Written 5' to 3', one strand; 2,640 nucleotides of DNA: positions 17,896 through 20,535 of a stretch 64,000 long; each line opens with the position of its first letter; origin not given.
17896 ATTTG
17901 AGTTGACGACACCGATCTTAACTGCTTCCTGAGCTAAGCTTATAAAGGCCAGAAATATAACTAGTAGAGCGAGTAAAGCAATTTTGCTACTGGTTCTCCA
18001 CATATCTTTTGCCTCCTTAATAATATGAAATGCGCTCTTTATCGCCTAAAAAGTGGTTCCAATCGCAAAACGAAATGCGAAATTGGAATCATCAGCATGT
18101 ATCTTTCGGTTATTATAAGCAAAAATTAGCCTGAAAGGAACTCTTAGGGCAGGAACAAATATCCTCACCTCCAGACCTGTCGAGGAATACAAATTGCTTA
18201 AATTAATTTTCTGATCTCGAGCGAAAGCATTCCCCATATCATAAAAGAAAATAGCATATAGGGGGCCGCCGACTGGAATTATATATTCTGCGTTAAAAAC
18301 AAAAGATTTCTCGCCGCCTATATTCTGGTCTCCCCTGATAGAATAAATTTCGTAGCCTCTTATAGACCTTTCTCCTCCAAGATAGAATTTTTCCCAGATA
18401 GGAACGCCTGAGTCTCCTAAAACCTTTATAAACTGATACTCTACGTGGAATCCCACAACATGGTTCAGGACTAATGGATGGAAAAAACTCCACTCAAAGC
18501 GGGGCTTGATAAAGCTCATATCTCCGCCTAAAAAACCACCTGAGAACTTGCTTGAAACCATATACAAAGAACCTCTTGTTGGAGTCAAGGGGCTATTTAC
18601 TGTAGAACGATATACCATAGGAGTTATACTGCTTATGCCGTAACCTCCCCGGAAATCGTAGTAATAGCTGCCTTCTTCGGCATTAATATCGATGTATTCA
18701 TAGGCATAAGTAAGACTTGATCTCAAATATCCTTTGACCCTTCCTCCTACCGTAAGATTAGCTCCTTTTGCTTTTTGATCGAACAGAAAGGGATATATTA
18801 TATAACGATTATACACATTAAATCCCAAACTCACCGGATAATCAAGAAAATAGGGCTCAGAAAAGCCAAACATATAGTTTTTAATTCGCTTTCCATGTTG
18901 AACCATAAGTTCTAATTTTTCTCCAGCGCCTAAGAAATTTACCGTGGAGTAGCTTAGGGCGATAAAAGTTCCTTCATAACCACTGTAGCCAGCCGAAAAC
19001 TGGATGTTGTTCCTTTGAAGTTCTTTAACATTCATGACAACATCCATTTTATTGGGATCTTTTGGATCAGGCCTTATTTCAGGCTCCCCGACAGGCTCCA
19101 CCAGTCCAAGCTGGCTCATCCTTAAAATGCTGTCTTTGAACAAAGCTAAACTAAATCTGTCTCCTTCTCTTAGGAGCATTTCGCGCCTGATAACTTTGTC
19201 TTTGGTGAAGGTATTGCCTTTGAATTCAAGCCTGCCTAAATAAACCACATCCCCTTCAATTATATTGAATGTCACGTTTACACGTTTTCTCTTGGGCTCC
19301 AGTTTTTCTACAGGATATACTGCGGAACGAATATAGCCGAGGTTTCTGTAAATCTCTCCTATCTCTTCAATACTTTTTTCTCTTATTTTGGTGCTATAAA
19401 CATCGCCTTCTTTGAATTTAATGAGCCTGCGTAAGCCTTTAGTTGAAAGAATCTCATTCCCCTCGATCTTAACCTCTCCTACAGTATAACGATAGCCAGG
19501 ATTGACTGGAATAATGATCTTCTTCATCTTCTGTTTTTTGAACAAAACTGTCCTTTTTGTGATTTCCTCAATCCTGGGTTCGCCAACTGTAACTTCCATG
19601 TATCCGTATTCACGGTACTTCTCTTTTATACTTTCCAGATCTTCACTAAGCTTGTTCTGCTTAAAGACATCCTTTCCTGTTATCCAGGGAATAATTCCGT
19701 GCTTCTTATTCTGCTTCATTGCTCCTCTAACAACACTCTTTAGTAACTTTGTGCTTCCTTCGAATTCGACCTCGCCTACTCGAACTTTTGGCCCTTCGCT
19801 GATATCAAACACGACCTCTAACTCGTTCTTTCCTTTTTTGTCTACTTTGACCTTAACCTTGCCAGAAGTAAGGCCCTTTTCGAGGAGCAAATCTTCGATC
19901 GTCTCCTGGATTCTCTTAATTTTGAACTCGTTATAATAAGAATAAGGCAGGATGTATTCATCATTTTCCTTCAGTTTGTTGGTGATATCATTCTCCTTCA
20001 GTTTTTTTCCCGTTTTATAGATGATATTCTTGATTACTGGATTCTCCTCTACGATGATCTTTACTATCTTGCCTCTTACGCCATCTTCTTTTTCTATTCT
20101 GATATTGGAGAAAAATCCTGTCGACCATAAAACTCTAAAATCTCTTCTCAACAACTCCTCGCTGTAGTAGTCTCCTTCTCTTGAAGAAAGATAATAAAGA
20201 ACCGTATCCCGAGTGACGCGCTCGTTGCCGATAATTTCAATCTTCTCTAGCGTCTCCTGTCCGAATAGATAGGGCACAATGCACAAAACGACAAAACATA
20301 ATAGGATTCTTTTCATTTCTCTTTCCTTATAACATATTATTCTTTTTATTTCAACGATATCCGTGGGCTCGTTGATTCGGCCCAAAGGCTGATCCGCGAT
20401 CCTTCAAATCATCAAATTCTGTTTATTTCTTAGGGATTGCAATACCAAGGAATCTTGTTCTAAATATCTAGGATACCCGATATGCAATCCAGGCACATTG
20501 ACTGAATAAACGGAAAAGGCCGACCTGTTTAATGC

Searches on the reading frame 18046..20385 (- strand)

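Call 22: search_protein_families(library=pfam, proteins=[window:18046-20385:-], max_evalue=0.0001)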
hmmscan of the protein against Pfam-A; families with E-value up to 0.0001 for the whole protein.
window:18046-20385:- (779 aa): 2 families
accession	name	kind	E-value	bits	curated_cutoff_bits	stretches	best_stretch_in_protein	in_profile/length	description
PF07244.20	POTRA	-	7.6e-54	180.8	21.3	5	300-378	1-79/79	Surface antigen variable number repeat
PF01103.29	Omp85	-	5.8e-45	154.6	24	1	483-779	1-325/325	Omp85 superfamily domain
